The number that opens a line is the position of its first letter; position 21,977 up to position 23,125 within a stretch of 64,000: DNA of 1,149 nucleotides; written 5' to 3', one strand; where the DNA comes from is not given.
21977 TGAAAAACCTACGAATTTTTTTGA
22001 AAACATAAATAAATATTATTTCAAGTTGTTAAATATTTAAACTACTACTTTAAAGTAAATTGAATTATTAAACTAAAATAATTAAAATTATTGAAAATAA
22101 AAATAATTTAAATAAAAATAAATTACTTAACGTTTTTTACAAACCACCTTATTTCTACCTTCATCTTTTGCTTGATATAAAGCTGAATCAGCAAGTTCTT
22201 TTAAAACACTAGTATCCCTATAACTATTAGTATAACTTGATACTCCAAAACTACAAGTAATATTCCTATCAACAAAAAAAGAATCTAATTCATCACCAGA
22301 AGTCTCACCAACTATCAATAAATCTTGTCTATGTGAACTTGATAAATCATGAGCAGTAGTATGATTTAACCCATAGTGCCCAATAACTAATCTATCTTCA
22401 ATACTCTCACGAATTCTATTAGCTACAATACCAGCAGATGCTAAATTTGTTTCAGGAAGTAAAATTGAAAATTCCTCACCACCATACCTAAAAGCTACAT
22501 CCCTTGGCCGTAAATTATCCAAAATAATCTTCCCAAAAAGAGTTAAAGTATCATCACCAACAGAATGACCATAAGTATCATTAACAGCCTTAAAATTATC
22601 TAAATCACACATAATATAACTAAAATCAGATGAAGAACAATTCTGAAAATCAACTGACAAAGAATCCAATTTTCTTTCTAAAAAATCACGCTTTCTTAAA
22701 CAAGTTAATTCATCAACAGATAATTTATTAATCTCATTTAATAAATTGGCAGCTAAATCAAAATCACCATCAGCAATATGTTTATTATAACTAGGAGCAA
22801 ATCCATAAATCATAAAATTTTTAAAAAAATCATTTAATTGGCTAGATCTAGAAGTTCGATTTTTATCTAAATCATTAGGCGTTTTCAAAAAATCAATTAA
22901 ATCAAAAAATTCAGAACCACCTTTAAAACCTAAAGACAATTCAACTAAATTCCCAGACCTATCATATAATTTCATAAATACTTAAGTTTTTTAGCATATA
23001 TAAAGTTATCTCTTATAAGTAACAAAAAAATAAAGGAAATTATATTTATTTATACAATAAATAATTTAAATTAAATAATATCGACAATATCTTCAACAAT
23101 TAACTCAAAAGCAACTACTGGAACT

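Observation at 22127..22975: Apparently active GGDEF diguanylate cyclase in an archaeal genome, directly upstream of the giant surface-protein cluster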

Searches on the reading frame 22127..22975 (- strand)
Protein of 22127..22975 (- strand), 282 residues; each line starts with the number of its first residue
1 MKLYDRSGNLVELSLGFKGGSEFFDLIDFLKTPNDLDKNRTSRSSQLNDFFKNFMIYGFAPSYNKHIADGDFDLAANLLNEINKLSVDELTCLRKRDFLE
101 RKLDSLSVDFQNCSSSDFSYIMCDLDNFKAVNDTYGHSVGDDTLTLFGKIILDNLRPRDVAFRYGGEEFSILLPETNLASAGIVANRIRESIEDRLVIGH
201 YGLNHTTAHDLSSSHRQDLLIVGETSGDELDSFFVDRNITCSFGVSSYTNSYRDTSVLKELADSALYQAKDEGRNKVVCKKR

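Call 3: search_protein_families(library=pfam, proteins=[window:22127-22975:-], max_evalue=0.01)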
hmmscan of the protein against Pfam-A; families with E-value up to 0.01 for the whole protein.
window:22127-22975:- (282 aa): 1 family
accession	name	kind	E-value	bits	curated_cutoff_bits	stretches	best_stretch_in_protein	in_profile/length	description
PF00990.26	GGDEF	-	2.4e-38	131.9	23.8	2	87-194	3-109/161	Diguanylate cyclase, GGDEF domain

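Call 4: search_protein_families(library=ncbifam, proteins=[window:22127-22975:-], max_evalue=0.01)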
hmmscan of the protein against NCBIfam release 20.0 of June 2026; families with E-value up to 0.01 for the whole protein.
window:22127-22975:- (282 aa): 20 families
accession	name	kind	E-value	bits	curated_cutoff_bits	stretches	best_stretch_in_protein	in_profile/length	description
NF007135.0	PRK09581.1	equivalog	5.7e-40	137.5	474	2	74-195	281-401/457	PleD family two-component system response regulator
TIGR00254.1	GGDEF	domain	2.3e-39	134.8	37.4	2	87-195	7-114/168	diguanylate cyclase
NF007380.0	PRK09894.1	equivalog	2e-37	129.2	256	2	85-198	129-239/296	diguanylate cyclase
NF038266.1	diguan_SiaD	equivalog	9.4e-35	120.2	290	2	84-194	92-202/252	biofilm regulation diguanylate cyclase SiaD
NF041606.1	dguan_cyc_DgcA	equivalog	1.6e-33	116.1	370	2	90-198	183-290/340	diguanylate cyclase DgcA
NF051473.1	DigCycDgcsShew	equivalog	1.6e-31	109.8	400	2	86-204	136-252/291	diguanylate cyclase DgcS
NF011955.1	PRK15426.1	equivalog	4.6e-29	101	408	2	88-198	401-510/564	cellulose biosynthesis regulator diguanylate cyclase DgcQ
NF047654.1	DiguCycDgcRLepto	equivalog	3.6e-27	95.1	500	1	87-194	135-241/295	diguanylate cyclase DgcR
NF007298.0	PRK09776.1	equivalog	2.4e-23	82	1135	1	86-195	685-793/1111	diguanylate cyclase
NF007423.1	PRK09966.1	equivalog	3e-23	82.3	325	1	86-197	240-351/390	diguanylate cyclase DgcN/YfiN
NF007474.0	PRK10060.1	equivalog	8.3e-19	67.2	782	1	86-200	238-349/663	cyclic di-GMP phosphodiesterase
NF047872.1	GGDEF_GdpS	equivalog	6.1e-18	65.1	400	1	85-194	187-295/355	GGDEF domain-containing protein GdpS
NF040885.1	diguan_DgcJ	equivalog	4.6e-17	62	500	1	87-193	343-448/493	diguanylate cyclase DgcJ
NF007599.0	PRK10245.1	equivalog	2.3e-16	59.2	402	1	90-193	215-317/371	diguanylate cyclase AdrA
NF045675.1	PhdiestaseDibA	equivalog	3.5e-16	58.7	980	2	87-201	205-319/623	phosphodiesterase DibA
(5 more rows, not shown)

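Call 8: find_homologous_proteins(query=window:22127-22975:-, max_evalue=0.00001)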
Query window:22127-22975:- (282 aa): 2262 proteins with E <= 0.00001 among 3294 candidates; the best 120 are listed.
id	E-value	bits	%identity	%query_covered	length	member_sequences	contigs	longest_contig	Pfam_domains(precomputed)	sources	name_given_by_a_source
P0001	1.4e-182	623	100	100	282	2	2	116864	PF00990.27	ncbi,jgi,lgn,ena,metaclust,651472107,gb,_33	metaclust:\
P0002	2.6e-110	386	67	99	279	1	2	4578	PF00990.27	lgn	-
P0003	3.2e-86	307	55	98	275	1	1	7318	PF00990.27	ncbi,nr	ncbi:MAG: GGDEF domain-containing protein [Psychromonas sp.]|nr:GGDEF domain-containing protein [Psy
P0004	7.8e-85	303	54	99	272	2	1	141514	PF00990.27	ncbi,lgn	-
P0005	2.7e-84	301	54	99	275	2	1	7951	PF00990.27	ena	-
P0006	4.6e-84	300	54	98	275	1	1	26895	PF00990.27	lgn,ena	-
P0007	5.2e-84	300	54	99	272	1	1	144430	PF00990.27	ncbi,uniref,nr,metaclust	ncbi:GGDEF domain-containing protein [Psychromonas aquimarina]|uniref:GGDEF domain-containing protei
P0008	1.6e-83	299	53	99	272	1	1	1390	PF00990.27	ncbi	-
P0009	3.5e-83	297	54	99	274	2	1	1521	PF00990.27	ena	-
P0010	4.3e-83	297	54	99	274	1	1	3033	PF00990.27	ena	-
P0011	7.5e-82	293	53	98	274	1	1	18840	PF00990.27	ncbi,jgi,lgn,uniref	ncbi:MAG: diguanylate cyclase (GGDEF)-like protein [Psychromonas sp.]|jgi:diguanylate cyclase (GGDEF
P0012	1.6e-81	292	54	99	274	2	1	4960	PF00990.27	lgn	-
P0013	1.7e-81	292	52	99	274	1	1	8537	PF00990.27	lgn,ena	-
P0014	5.4e-81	290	51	98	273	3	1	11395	PF00990.27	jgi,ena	jgi:diguanylate cyclase (GGDEF)-like protein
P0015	9.0e-81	289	52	98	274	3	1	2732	PF00990.27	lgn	-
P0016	3.1e-80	288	52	98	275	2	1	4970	PF00990.27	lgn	-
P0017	5.6e-80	287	50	98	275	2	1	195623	PF00990.27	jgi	jgi:diguanylate cyclase (GGDEF)-like protein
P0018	1.2e-79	286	52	98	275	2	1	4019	PF00990.27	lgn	-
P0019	2.2e-79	285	51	99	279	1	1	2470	PF00990.27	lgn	-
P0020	3.0e-79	284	53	98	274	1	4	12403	PF00990.27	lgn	-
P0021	4.2e-79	284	52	98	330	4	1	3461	PF00990.27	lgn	-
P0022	7.5e-79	283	52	98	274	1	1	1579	PF00990.27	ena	-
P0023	1.2e-78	283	50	99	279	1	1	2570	PF00990.27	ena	-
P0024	2.7e-78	281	51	99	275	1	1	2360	PF00990.27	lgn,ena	-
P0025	3.1e-78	281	50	99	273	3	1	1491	PF00990.27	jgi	-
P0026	3.8e-78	281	52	99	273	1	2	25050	PF00990.27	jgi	-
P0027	9.2e-78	280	49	99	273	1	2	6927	PF00990.27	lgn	-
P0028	9.4e-78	280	51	98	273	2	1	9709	PF00990.27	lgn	-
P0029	1.0e-77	279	52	98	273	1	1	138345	PF00990.27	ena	-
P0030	1.5e-77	279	49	99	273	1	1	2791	PF00990.27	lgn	-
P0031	1.7e-77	279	51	99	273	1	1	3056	PF00990.27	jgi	-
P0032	2.7e-77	278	51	98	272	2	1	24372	PF00990.27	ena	-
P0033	3.3e-77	278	51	98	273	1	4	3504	PF00990.27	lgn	-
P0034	3.6e-77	278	51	98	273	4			PF00990.27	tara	tara:strand:- start:14025 stop:14846 length:822 start_codon:yes stop_codon:yes gene_type:complete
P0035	5.8e-77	277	50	99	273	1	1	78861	PF00990.27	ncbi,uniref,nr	ncbi:GGDEF domain-containing protein [Psychromonas sp. psych-6C06]|uniref:GGDEF domain-containing pr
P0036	6.2e-77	277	50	99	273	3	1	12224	PF00990.27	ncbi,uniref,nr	ncbi:GGDEF domain-containing protein [Psychromonas sp. B3M02]|uniref:GGDEF domain-containing protein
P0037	8.6e-77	276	51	98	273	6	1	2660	PF00990.27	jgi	-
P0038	1.0e-76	276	50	98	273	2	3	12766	PF00990.27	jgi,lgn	jgi:diguanylate cyclase (GGDEF)-like protein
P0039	1.1e-76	276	49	99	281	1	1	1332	PF00990.27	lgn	-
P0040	1.9e-76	275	48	99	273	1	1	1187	PF00990.27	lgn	-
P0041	2.0e-76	275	47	99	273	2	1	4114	PF00990.27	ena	-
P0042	2.8e-76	275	51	98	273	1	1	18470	PF00990.27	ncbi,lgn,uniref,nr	ncbi:GGDEF domain-containing protein [Psychromonas hadalis]|uniref:GGDEF domain-containing protein n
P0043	2.9e-76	275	50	98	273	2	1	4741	PF00990.27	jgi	jgi:diguanylate cyclase (GGDEF)-like protein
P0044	2.9e-76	275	50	98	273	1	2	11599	PF00990.27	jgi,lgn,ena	jgi:diguanylate cyclase (GGDEF)-like protein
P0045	3.0e-76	275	49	99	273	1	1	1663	PF00990.27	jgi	-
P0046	3.5e-76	274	50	98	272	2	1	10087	PF00990.27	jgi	-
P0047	4.6e-76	274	50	98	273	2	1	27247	PF00990.27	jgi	jgi:diguanylate cyclase (GGDEF)-like protein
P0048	4.8e-76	274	51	98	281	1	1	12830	PF00990.27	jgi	jgi:diguanylate cyclase (GGDEF)-like protein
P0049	5.9e-76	274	49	98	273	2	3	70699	PF00990.27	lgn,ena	-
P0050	1.1e-75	273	50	98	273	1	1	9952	PF00990.27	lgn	-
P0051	1.9e-75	272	51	98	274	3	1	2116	PF00990.27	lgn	-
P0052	2.8e-75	271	50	98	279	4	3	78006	PF00990.27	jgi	-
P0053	3.2e-75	271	49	98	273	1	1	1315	PF00990.27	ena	-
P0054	3.7e-75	271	49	98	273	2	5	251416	PF00990.27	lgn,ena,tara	tara:strand:+ start:1697 stop:2518 length:822 start_codon:yes stop_codon:yes gene_type:complete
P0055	4.9e-75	271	48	99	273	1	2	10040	PF00990.27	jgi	-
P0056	1.3e-74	269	49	98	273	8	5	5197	PF00990.27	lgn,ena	-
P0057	2.1e-74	269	47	99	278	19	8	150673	PF00990.27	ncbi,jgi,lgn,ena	-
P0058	3.5e-74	268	49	98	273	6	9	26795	PF00990.27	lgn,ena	-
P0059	6.3e-74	267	48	99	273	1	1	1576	PF00990.27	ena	-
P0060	4.6e-73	264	49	99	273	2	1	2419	PF00990.27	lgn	-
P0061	1.2e-72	263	47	99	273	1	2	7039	PF00990.27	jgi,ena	-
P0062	1.4e-72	263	49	98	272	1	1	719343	PF00990.27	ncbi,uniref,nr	ncbi:hypothetical protein GCM10007916_13350 [Psychromonas marina]|uniref:diguanylate cyclase n=1 Tax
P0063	1.8e-71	259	48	98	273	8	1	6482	PF00990.27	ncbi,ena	-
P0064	7.2e-70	254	58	79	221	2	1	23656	PF00990.27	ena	-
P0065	1.7e-68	249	48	98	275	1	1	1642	PF00990.27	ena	-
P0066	3.9e-68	248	46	99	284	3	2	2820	PF00990.27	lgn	-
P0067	1.5e-67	246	57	79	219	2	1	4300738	PF00990.27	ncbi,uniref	ncbi:GGDEF domain-containing protein [Psychromonas sp. KJ10-10]|uniref:GGDEF domain-containing prote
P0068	1.6e-62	230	52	79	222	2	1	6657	PF00990.27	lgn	-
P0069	1.7e-47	180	56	57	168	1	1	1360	PF00990.27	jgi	-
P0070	6.6e-28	116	31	70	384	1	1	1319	PF22335.2,PF00990.27,PF17853.7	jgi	jgi:diguanylate cyclase (GGDEF)-like protein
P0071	7.8e-28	116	36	89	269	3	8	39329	PF00990.27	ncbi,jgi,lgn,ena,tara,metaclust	tara:strand:- start:7385 stop:8194 length:810 start_codon:yes stop_codon:yes gene_type:complete|meta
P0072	3.9e-27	114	37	78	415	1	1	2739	PF13492.13,PF00990.27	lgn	-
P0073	1.0e-26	112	39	69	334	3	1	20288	PF00990.27,PF00027.36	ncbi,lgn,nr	ncbi:MAG: GGDEF domain-containing protein [Deltaproteobacteria bacterium]|nr:GGDEF domain-containing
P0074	1.1e-26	112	36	73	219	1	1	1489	PF00990.27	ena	-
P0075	2.0e-26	111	38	68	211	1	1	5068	PF00990.27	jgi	jgi:diguanylate cyclase (GGDEF)-like protein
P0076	4.1e-26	110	39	70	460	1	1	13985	PF00990.27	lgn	-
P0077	5.2e-26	110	35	89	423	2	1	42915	PF00990.27,PF00072.31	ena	-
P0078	6.0e-26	110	37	78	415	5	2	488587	PF00990.27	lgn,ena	-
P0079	8.2e-26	109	40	69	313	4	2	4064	PF00498.32,PF16697.11,PF00990.27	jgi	-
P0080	9.4e-26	109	42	59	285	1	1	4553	PF00990.27,PF00072.31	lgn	-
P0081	1.1e-25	109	36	69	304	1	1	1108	PF00990.27,PF00072.31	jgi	jgi:two-component system, cell cycle response regulator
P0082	1.4e-25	108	37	71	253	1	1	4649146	PF00990.27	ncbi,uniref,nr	ncbi:GGDEF domain-containing protein [Alteromonas stellipolaris]|uniref:GGDEF domain-containing prot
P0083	1.5e-25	108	40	72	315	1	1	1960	PF00990.27,PF00072.31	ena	-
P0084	1.5e-25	108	40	72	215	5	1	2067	PF00990.27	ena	-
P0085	1.8e-25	108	38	78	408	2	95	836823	PF13185.13,PF00990.27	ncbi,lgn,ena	-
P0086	2.0e-25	108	37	70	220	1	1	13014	PF00990.27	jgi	jgi:diguanylate cyclase (GGDEF)-like protein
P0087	2.3e-25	108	38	71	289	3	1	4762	PF00990.27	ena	-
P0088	3.1e-25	107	40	72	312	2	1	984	PF13492.13,PF00990.27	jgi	jgi:diguanylate cyclase (GGDEF)-like protein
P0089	4.2e-25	107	40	72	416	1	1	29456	PF00990.27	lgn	-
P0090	5.2e-25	107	37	78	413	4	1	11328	PF00990.27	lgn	-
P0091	5.5e-25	107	37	78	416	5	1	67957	PF00990.27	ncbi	ncbi:MAG: diguanylate cyclase [Candidatus Gastranaerophilaceae bacterium]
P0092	6.0e-25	106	40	72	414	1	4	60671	PF00990.27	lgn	-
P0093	6.2e-25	106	36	73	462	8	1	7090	PF00990.27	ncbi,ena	-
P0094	7.4e-25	106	37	78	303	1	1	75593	PF13492.13,PF00990.27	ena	-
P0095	7.6e-25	106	40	72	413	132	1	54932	PF00990.27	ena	-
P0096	1.0e-24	106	40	72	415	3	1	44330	PF00990.27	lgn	-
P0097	1.1e-24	106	36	72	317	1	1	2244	PF00990.27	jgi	jgi:diguanylate cyclase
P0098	1.1e-24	106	33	83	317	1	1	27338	PF00990.27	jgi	jgi:diguanylate cyclase (GGDEF)-like protein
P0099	1.3e-24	105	37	72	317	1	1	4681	PF00990.27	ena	-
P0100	1.6e-24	105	35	71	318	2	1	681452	PF00990.27,PF00072.31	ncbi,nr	ncbi:MAG: diguanylate cyclase [Sphaerospermopsis sp. SIO1G1]|nr:diguanylate cyclase [Sphaerospermops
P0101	1.6e-24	105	38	78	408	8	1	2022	PF00990.27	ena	-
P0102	1.8e-24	105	37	78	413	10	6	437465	PF00990.27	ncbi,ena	-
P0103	2.0e-24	105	36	69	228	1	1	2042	PF13426.14,PF00990.27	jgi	jgi:diguanylate cyclase (GGDEF)-like protein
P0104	2.1e-24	105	39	69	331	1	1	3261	PF22335.2,PF00990.27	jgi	-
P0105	2.1e-24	105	39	72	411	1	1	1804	PF00990.27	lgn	-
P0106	2.2e-24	105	37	72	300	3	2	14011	PF00990.27,PF00072.31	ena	-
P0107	2.3e-24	105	40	72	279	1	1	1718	PF00990.27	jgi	jgi:diguanylate cyclase (GGDEF)-like protein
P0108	2.4e-24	104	36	73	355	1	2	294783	PF13185.13,PF01590.33,PF13492.13,PF00990.27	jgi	-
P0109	2.5e-24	104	37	78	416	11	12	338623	PF13492.13,PF00990.27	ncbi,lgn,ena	-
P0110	2.6e-24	104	40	68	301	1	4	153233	PF13596.13,PF08448.17,PF00989.32,PF00990.27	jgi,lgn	jgi:diguanylate cyclase (GGDEF)-like protein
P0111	2.9e-24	104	39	73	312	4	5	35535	PF00990.27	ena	-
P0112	2.9e-24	104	35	72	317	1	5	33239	PF00990.27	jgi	jgi:diguanylate cyclase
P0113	2.9e-24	104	39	72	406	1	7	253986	PF00990.27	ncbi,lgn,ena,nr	ncbi:sensor domain-containing diguanylate cyclase [bacterium]|nr:sensor domain-containing diguanylat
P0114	3.2e-24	104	41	57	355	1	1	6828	PF13185.13,PF01590.33,PF13492.13,PF00990.27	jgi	jgi:diguanylate cyclase (GGDEF)-like protein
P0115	3.2e-24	104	38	72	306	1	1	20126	PF00990.27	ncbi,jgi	-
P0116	3.4e-24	104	39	73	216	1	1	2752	PF00990.27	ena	-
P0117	3.6e-24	104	40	72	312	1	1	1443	PF00990.27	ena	-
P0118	3.6e-24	104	41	72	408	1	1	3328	PF13185.13,PF13492.13,PF00990.27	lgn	-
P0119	4.1e-24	104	38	72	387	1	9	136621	PF00990.27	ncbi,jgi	-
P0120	4.5e-24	104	38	78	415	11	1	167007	PF00990.27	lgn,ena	-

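Call 10: find_encoding_contigs(protein=P0002, flank=10000)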
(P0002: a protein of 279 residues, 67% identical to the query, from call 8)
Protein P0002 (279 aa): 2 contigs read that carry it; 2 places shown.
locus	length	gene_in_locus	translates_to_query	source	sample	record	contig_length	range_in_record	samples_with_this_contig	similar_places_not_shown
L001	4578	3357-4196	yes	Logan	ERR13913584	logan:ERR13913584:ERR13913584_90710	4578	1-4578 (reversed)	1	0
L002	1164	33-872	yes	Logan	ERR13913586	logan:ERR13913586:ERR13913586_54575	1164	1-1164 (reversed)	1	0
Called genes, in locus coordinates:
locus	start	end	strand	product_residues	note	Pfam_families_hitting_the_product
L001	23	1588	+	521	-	PF20288:MC2 (faint), PF01409:tRNA-synt_2d, PF00152:tRNA-synt_2 (faint)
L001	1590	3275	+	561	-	PF03484:B5, PF17759:tRNA_synthFbeta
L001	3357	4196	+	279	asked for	PF00990:GGDEF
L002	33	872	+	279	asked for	PF00990:GGDEF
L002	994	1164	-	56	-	?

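Call 11: find_related_loci(query=window:22127-22975:-, collection=genome_contigs, flank=10000)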
Query window:22127-22975:- (282 aa) in genome_contigs; peptide patterns used: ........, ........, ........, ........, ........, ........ (x = any residue, [..] = any of these).
600 stretches matched a pattern (row limit reached: there are more); 597 encode a relative of the query (tblastn E <= 1e-3); the best 80 are kept; 80 distinct loci.
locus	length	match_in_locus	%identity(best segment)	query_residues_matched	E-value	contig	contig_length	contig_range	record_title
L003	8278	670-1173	38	82-278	2e-30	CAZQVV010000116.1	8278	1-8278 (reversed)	MAG TPA_asm: uncultured Thiohalophilus sp. isolate SRP128015_co4_59 genome assembly, contig: NODE_2253_length_8278_cov_2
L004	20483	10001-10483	35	85-278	4e-28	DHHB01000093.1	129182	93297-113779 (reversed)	MAG TPA_asm: bacterium UBP1_UBA4783 isolate UBA4783 UBA4783_contig_699, whole genome shotgun sequence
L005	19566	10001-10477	36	86-278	3e-27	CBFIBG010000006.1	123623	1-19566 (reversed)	MAG: Glaciecola sp. isolate Co_bin_635_orig genome assembly, contig: Co_bin_635_orig_Co_c_000000239799, whole genome sho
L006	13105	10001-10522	34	76-277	2e-27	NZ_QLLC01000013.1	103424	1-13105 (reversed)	Brevundimonas bullata strain HAMBI_262 OJCBDLJO_13, whole genome shotgun sequence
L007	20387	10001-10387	39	118-277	2e-27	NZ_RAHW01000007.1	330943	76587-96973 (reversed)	Geomonas oryzae strain S43 contig7, whole genome shotgun sequence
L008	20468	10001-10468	34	88-277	6e-27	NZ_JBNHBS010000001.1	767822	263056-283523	Brevundimonas diminuta strain BD39 NODE_1_length_767822_cov_36.561435, whole genome shotgun sequence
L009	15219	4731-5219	34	81-280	4e-27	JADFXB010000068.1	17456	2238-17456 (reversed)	MAG: Magnetococcales bacterium isolate nDH2bin6 nDH2_bin6_NODE_68_length_17456_cov_10.386185, whole genome shotgun seque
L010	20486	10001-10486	35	88-280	1e-26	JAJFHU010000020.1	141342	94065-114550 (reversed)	MAG: Hyphomicrobiales bacterium isolate OFTM311 OFTM311_19, whole genome shotgun sequence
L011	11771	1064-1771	32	29-279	1e-26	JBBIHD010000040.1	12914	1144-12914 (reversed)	MAG: Nitrospirota bacterium isolate FAS170219_bin_106 NODE_2177_length_12914_cov_4.175441, whole genome shotgun sequence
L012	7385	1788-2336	33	64-278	2e-26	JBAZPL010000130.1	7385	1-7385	MAG: Candidatus Krumholzibacteriia bacterium isolate SO_2017_SWC_29 scaffold_8588_c1_LP-4_2017, whole genome shotgun seq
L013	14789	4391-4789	39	115-281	2e-26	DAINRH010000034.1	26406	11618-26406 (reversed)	MAG TPA_asm: Methylobacter sp. isolate CTOTU25073 NODE_146_length_26406_cov_9.645099, whole genome shotgun sequence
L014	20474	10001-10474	35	88-279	5e-26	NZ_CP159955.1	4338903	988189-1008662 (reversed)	Mesorhizobium sp. ANAO-SY3R2 chromosome, complete genome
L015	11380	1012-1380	40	122-277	4e-26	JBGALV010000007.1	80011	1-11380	MAG: Alphaproteobacteria bacterium isolate MAG_MBR_H10.65 MBRH10-65_opera_contig_1319, whole genome shotgun sequence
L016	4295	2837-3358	35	74-279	8e-26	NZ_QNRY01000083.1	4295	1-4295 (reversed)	Brenneria salicis ATCC 15712 = DSM 30166 Ga0244580_183, whole genome shotgun sequence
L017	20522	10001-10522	35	74-279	1e-25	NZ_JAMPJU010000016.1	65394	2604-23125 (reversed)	Brenneria izbisi strain KBI 423 NODE_16_length_65394_cov_257.882864, whole genome shotgun sequence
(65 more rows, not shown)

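Call 12: find_encoding_contigs(protein=P0001, flank=10000)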
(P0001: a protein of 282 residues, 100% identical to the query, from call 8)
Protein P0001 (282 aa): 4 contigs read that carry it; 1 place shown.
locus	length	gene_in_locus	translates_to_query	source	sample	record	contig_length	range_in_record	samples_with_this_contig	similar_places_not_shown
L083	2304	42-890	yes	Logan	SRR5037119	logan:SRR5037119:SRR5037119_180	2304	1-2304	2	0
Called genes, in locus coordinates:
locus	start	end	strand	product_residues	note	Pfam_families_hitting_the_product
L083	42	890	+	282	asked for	PF00990:GGDEF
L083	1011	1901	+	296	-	-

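Call 13: find_encoding_contigs(protein=P0007, flank=6000, max_places=3)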
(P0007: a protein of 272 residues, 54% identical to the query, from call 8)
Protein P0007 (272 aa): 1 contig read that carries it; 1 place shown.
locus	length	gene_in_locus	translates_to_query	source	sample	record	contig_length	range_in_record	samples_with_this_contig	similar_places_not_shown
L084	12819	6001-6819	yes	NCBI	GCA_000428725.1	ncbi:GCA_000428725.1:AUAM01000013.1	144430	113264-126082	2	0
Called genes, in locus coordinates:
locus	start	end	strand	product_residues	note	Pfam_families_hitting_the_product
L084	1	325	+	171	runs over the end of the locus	PF02600:DsbB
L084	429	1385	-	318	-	PF03280:Lipase_chap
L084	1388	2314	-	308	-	PF00561:Abhydrolase_1, PF01674:Lipase_2 (weak), PF12697:Abhydrolase_6 (weak)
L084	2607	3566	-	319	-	PF22335:Cas10-Cmr2_palm2 (faint), PF08448:PAS_4 (faint), PF00990:GGDEF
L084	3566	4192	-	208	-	PF04509:CheC (faint)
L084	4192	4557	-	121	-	PF00072:Response_reg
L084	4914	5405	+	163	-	-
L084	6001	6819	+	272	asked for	PF00990:GGDEF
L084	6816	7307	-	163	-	-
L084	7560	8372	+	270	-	PF12849:PBP_like_2, PF13531:SBP_bac_11, PF12727:PBP_like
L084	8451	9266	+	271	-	PF12849:PBP_like_2, PF13531:SBP_bac_11, PF12727:PBP_like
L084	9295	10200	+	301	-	PF00528:BPD_transp_1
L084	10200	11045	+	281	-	PF00528:BPD_transp_1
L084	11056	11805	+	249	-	PF02463:SMC_N, PF13175:AAA_15 (weak), PF00005:ABC_tran, PF13401:AAA_22 (weak), PF13304:AAA_21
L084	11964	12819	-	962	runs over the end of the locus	PF06832:BiPBP_C (faint), PF17957:Big_7, PF00704:Glyco_hydro_18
